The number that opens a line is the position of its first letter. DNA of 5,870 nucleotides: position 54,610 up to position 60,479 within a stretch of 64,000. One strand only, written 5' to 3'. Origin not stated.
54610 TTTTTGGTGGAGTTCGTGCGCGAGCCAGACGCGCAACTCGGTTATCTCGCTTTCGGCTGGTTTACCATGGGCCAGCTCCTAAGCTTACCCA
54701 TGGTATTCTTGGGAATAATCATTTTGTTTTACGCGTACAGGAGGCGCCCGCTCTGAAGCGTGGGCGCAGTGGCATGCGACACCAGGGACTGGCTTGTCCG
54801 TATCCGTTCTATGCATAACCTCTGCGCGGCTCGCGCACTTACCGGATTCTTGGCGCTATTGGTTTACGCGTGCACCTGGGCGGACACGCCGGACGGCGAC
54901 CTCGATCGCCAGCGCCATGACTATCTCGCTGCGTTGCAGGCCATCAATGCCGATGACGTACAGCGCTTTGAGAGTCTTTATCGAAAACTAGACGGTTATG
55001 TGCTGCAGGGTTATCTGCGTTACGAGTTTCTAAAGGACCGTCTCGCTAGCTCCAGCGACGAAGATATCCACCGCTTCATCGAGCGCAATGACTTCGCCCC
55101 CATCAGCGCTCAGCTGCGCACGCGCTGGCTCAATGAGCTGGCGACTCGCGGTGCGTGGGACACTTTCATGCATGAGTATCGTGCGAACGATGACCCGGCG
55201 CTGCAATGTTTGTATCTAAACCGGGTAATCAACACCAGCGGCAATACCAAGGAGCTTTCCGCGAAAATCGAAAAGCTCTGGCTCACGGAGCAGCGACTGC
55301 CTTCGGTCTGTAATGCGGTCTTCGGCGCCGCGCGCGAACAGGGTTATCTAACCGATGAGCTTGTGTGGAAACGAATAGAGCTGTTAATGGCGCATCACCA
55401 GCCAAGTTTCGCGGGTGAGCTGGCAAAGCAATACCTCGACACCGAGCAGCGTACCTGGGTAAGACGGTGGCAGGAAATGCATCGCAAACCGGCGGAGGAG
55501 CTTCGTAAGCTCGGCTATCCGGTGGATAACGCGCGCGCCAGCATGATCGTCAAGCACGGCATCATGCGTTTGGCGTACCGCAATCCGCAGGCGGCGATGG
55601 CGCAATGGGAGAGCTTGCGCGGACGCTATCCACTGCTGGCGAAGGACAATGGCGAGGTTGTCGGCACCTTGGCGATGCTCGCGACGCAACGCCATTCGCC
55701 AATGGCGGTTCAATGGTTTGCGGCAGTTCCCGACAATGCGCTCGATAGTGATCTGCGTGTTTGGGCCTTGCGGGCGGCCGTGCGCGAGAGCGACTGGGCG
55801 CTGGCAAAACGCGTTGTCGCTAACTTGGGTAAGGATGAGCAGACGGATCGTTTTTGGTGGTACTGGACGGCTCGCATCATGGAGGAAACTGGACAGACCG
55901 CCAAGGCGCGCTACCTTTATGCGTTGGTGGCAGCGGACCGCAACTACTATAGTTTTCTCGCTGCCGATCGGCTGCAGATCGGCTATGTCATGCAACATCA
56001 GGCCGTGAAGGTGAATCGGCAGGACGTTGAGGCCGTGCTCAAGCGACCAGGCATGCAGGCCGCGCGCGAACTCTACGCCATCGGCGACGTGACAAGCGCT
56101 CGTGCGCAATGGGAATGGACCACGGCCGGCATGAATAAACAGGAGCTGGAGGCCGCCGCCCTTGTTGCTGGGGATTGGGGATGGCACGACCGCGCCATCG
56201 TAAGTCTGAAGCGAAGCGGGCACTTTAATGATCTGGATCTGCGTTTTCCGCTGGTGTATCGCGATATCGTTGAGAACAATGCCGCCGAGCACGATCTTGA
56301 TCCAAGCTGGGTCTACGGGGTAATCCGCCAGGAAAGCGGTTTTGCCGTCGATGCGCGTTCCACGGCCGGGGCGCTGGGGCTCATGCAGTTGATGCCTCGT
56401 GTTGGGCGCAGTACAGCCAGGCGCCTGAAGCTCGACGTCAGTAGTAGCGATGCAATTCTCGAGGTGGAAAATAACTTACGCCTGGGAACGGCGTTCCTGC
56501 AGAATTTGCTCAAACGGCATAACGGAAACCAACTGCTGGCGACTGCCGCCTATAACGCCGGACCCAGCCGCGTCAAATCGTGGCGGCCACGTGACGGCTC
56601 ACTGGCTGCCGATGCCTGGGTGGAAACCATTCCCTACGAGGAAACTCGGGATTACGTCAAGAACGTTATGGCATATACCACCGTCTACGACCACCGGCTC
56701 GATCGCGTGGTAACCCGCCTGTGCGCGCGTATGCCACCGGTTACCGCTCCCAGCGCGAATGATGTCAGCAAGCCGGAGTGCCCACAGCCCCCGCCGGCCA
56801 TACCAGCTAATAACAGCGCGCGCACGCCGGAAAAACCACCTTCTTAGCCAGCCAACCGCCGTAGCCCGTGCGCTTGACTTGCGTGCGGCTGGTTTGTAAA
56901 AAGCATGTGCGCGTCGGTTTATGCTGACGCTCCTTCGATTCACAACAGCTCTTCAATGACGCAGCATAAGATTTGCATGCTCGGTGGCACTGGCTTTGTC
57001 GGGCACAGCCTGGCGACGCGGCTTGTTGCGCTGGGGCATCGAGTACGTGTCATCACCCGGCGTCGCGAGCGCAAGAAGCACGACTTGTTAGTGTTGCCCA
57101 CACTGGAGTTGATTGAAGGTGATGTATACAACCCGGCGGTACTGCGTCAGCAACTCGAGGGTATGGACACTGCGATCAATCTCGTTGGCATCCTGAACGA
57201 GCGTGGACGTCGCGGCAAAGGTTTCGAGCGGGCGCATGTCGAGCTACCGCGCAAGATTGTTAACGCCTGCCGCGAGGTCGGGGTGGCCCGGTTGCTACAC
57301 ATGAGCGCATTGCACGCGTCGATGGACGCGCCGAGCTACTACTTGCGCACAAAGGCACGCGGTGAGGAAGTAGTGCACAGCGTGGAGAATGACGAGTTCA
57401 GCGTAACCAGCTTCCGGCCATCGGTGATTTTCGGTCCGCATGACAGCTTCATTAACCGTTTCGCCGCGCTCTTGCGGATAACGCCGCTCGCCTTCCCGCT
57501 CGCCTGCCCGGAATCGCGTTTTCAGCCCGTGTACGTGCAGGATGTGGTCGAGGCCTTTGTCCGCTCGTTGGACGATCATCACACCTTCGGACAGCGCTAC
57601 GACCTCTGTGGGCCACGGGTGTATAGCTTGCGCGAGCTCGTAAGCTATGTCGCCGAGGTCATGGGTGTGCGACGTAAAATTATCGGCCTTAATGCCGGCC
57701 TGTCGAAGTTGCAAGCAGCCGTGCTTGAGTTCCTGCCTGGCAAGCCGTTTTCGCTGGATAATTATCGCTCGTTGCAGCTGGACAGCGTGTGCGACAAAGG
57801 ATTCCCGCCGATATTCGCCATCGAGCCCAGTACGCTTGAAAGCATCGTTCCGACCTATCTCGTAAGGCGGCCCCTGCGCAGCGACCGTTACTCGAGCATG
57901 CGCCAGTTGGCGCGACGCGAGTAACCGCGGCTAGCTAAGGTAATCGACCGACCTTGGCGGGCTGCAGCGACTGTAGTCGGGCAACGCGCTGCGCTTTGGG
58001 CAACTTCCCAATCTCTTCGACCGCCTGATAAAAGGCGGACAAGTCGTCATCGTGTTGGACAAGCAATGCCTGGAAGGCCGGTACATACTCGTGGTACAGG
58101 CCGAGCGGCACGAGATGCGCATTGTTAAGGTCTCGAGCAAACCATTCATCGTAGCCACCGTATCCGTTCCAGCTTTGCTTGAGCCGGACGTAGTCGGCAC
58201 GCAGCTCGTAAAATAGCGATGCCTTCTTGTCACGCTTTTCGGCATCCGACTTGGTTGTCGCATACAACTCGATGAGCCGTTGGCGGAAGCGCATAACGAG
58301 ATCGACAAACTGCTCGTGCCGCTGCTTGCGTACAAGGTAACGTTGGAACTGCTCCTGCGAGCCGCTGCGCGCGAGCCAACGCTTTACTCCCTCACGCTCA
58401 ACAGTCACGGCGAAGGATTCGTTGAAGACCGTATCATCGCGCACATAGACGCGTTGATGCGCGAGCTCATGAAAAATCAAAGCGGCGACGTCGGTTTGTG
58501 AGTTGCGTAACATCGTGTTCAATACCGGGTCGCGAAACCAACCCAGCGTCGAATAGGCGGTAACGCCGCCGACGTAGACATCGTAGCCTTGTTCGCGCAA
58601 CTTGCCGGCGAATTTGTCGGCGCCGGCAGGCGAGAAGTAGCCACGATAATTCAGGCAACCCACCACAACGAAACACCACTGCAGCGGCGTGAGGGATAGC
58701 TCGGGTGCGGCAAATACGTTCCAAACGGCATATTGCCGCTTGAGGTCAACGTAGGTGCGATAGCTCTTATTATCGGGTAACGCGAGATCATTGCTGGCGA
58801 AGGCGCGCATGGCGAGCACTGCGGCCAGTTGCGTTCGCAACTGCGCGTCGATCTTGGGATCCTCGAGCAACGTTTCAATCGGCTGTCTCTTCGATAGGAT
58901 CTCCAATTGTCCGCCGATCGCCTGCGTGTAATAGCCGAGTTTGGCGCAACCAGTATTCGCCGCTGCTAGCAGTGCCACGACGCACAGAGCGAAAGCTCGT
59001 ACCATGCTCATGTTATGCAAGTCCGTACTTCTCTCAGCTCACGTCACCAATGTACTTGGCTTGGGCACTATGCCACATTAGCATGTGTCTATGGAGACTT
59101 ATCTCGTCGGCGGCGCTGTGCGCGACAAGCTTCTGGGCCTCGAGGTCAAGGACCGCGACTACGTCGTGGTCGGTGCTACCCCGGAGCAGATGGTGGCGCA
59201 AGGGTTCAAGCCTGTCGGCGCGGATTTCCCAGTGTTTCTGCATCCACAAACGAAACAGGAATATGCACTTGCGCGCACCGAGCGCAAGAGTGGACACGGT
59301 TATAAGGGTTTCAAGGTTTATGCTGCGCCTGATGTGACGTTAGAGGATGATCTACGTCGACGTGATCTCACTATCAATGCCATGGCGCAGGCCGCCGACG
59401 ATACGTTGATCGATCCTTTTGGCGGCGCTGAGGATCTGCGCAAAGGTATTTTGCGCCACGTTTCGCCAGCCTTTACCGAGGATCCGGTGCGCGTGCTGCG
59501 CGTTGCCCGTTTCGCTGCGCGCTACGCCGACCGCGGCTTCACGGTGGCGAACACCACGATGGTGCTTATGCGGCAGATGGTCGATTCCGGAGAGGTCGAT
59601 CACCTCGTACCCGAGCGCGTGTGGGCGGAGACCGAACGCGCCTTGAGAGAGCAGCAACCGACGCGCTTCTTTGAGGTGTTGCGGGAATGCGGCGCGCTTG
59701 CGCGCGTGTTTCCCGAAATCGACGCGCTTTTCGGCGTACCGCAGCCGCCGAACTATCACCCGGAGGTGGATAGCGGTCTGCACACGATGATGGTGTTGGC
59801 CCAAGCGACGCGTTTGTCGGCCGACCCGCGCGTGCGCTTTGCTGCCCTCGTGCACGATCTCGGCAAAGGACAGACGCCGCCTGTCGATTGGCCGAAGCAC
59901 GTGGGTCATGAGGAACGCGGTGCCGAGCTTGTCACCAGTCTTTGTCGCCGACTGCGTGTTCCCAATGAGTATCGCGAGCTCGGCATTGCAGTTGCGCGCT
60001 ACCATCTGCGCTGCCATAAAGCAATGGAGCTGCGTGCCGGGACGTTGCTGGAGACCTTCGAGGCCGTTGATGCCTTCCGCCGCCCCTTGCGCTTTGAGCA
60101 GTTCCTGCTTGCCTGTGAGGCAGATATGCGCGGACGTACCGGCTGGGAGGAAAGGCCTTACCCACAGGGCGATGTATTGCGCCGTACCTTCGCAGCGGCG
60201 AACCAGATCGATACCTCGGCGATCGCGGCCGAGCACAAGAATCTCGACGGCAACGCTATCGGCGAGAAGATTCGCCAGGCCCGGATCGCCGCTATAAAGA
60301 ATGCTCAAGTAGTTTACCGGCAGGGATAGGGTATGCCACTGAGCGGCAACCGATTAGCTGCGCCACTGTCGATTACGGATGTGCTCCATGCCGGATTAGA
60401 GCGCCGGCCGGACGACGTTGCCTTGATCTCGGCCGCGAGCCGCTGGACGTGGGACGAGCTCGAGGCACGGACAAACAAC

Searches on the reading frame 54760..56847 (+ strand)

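Call 23: search_protein_families(library=pfam, proteins=[window:54760-56847:+])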
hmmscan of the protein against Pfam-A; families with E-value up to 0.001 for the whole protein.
window:54760-56847:+ (695 aa): 2 families
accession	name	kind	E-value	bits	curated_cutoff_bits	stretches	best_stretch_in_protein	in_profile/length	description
PF01464.25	SLT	-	2.7e-26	91.9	21.3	1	505-619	4-115/117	Transglycosylase SLT domain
PF14718.12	SLT_L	-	1.2e-15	57.9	25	1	427-492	3-68/68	Soluble lytic murein transglycosylase L domain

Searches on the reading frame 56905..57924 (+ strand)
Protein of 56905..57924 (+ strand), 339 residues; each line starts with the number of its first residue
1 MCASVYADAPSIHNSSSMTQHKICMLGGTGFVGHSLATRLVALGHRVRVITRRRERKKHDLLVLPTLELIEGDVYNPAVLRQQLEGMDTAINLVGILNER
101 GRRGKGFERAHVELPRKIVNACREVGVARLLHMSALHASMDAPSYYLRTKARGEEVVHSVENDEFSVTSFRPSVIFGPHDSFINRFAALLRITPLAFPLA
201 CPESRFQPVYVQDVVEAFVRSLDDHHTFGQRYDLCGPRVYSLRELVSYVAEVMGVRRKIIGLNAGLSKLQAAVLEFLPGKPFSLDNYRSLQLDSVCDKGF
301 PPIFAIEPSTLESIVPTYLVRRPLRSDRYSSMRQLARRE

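Call 23: search_protein_families(library=pfam, proteins=[window:56905-57924:+])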
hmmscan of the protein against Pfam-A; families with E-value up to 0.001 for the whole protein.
window:56905-57924:+ (339 aa): 8 families
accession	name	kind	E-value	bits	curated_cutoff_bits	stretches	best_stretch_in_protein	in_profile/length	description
PF01370.27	Epimerase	-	8.8e-22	78.1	20.9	1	23-226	1-229/240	NAD dependent epimerase/dehydratase family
PF01073.25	3Beta_HSD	-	3.2e-18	66.2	22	1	25-219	2-226/280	3-beta hydroxysteroid dehydrogenase/isomerase family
PF13460.12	NAD_binding_10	-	1.1e-13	51.9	27.2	1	27-156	1-130/184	NAD(P)H-binding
PF05368.20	NmrA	-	5.1e-13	49.7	27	1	20-249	2-230/298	NmrA-like family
PF07993.18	NAD_binding_4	-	1e-05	25.3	20.1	0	136-184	167-217/258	Male sterility protein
PF16363.11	GDP_Man_Dehyd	-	0.00011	22.3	27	0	27-87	4-74/332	GDP-mannose 4,6 dehydratase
PF03807.23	F420_oxidored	-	0.00014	22.8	21.6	1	22-58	1-37/94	NADP oxidoreductase coenzyme F420-dependent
PF03435.24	Sacchrp_dh_NADP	-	0.001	19.9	25.1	0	23-95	1-77/129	Saccharopine dehydrogenase NADP binding domain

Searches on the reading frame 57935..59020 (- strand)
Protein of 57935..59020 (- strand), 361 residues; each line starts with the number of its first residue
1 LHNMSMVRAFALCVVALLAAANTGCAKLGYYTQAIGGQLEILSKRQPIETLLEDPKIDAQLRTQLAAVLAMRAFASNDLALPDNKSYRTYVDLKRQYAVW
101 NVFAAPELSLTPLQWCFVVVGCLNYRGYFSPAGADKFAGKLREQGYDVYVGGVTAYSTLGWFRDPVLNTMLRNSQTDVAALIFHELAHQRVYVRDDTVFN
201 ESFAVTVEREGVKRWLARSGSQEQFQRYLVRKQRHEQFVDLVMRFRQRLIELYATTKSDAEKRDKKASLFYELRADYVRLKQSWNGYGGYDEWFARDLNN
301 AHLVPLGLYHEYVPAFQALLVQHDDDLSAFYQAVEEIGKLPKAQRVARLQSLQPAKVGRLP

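Call 44: search_protein_families(library=pfam, proteins=[window:57935-59020:-], max_evalue=0.00001)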
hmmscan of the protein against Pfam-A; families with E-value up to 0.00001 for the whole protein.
window:57935-59020:- (361 aa): 1 family
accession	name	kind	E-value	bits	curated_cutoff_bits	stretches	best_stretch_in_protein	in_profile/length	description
PF10023.15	Aminopep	-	6.5e-127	423.8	25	1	29-349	1-322/322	Putative aminopeptidase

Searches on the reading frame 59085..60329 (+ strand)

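Call 44: search_protein_families(library=pfam, proteins=[window:59085-60329:+], max_evalue=0.00001)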
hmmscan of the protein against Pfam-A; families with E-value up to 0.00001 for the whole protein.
window:59085-60329:+ (414 aa): 3 families
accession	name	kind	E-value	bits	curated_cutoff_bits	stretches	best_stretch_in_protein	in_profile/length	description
PF01743.26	PolyA_pol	-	2.2e-20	73.7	23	1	5-124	1-126/126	Poly A polymerase head domain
PF12627.12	PolyA_pol_RNAbd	-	5.2e-12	45.8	22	1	151-214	1-62/64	Probable RNA and SrmB- binding site of polymerase A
PF01966.28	HD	-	1.3e-09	38.7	22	1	233-312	4-90/116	HD domain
